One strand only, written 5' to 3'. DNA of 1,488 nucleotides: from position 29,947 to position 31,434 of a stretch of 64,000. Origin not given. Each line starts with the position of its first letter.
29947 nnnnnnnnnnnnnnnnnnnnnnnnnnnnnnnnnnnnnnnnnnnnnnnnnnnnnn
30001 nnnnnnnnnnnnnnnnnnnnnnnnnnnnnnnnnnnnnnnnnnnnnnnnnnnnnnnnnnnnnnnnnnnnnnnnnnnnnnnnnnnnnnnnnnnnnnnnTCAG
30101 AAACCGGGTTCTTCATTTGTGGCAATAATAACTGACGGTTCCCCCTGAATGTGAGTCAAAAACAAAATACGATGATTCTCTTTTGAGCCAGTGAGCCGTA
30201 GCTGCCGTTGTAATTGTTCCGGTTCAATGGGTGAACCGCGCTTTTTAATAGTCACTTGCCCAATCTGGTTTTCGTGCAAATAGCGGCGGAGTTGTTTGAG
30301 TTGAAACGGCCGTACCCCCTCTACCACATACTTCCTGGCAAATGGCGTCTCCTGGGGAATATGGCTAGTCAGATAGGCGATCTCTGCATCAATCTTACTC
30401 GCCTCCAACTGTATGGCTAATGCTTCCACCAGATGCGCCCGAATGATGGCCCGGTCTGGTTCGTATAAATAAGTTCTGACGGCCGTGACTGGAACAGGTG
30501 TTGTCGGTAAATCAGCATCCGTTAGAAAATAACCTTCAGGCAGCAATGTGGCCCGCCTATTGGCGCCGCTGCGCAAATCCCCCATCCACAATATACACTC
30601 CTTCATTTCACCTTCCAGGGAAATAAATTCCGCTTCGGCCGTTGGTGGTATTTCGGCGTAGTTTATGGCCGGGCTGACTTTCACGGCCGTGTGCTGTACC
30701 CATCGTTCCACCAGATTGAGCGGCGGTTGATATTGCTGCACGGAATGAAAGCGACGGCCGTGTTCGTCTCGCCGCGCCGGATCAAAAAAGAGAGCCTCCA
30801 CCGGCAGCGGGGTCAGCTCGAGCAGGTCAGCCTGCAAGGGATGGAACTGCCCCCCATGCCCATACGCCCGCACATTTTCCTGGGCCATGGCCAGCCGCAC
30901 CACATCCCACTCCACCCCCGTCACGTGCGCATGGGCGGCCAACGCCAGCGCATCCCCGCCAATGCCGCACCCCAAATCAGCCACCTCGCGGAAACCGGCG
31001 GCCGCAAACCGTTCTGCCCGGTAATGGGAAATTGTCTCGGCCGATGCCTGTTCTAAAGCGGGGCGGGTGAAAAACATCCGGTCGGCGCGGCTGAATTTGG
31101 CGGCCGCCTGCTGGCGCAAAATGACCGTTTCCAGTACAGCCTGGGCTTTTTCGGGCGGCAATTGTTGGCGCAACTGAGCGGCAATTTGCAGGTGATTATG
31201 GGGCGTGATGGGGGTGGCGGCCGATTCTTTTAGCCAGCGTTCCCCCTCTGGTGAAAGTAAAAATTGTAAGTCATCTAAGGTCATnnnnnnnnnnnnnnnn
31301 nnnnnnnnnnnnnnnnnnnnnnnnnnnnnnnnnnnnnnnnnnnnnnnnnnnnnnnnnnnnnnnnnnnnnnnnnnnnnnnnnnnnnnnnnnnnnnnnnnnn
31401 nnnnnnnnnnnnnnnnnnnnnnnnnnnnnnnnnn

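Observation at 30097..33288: A TIR-domain effector with an adaptor-like N-terminus lies next to a Cas4-like nuclease and a methyltransferase: a candidate conflict/defence locus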

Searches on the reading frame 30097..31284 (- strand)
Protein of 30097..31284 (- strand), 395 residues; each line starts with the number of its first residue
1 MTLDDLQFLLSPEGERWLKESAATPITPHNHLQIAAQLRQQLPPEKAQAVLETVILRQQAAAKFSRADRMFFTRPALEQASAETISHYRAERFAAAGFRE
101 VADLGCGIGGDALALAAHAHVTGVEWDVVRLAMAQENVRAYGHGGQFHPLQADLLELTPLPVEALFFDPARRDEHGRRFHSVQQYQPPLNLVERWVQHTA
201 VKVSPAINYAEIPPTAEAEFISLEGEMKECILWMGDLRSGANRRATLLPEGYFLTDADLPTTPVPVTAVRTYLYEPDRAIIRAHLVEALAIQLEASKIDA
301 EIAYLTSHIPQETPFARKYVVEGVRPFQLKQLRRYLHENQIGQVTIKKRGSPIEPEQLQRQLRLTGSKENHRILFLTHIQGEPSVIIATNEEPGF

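Call 3: search_protein_families(library=pfam, proteins=[window:30097-31284:-], max_evalue=0.1)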
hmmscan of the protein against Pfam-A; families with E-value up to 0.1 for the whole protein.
window:30097-31284:- (395 aa): 8 families
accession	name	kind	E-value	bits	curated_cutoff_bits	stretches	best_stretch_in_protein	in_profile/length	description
PF18096.6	Thump_like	-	5.3e-19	68.3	26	1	316-388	1-76/78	THUMP domain-like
PF13649.12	Methyltransf_25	-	1.8e-06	29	27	1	101-158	1-59/97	Methyltransferase domain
PF09445.16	Methyltransf_15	-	2.8e-05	24.2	22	1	101-157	4-61/165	RNA cap guanine-N2 methyltransferase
PF05175.20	MTS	-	0.00068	19.7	23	1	93-154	27-90/170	Methyltransferase small domain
PF08241.18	Methyltransf_11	-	0.0024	18.9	21.2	1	103-162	2-58/95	Methyltransferase domain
PF13847.12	Methyltransf_31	-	0.005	17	27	1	100-144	6-54/145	Methyltransferase domain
PF08242.18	Methyltransf_12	-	0.043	15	30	0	103-145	2-47/98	Methyltransferase domain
PF22013.1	PG_1098_Fer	-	0.068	13.5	27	0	272-300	1-29/44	PG_1098 ferredoxin-like domain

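Call 4: search_protein_families(library=padloc, proteins=[window:30097-31284:-], max_evalue=0.1)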
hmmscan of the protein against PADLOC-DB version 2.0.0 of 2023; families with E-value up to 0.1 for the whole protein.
window:30097-31284:- (395 aa): 2 families
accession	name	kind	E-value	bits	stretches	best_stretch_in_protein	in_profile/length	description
PDLC04134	mad2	-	4.6e-12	43.5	1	99-170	293-366/492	mads_2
PDLC03038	MTase_I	-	0.0036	13.2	1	77-137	171-231/896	Type I methyltransferase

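Call 5: search_protein_families(library=ncbifam, proteins=[window:30097-31284:-], max_evalue=0.1)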
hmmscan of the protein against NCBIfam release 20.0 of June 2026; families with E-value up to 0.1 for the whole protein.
window:30097-31284:- (395 aa): 8 families
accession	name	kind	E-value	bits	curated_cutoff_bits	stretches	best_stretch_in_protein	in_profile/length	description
NF002910.0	PRK03522.2-3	equivalog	4.4e-05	22.7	558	1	82-147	219-288/383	23S rRNA (uracil(747)-C(5))-methyltransferase RlmC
NF043040.1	corrin_prot_MT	hypoth_equivalog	0.00051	19.5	180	1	90-158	35-103/216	corrinoid protein-associated methyltransferase CpaM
TIGR00536.1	hemK_fam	subfamily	0.0006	19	115.5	1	97-156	114-176/286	HemK family protein methyltransferase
NF002909.0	PRK03522.2-1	equivalog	0.00073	18.8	553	1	90-144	225-280/374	23S rRNA (uracil(747)-C(5))-methyltransferase RlmC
TIGR03534.1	RF_mod_PrmC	equivalog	0.00085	18.9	199.1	1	95-156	86-149/253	peptide chain release factor N(5)-glutamine methyltransferase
NF007610.0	PRK10258.1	equivalog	0.0014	18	342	1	57-140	6-86/251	malonyl-ACP O-methyltransferase BioC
NF045649.1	2X_seleno_MduS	exception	0.0018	17.3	380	1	65-156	9-101/338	methyltransferase domain-containing selenoprotein MduS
TIGR02085.1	meth_trns_rumB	equivalog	0.075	12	429.5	1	68-142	208-279/374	23S rRNA (uracil(747)-C(5))-methyltransferase RlmC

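Call 79: search_solved_structures(query=window:30097-31284:-, max_evalue=0.01)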
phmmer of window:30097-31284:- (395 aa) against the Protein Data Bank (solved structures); distinct sequences matched with E-value up to 0.01: 4.
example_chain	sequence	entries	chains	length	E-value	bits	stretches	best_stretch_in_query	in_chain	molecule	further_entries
3ll7_A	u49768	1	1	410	6.9e-13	51.9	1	42-369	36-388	Putative methyltransferase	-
3gdh_A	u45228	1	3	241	0.0001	25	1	42-169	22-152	Trimethylguanosine synthase homolog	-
3d2l_A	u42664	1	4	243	0.0007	22.3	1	99-165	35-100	SAM-dependent methyltransferase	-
3egi_A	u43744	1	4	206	0.001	21.8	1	72-169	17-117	Trimethylguanosine synthase homolog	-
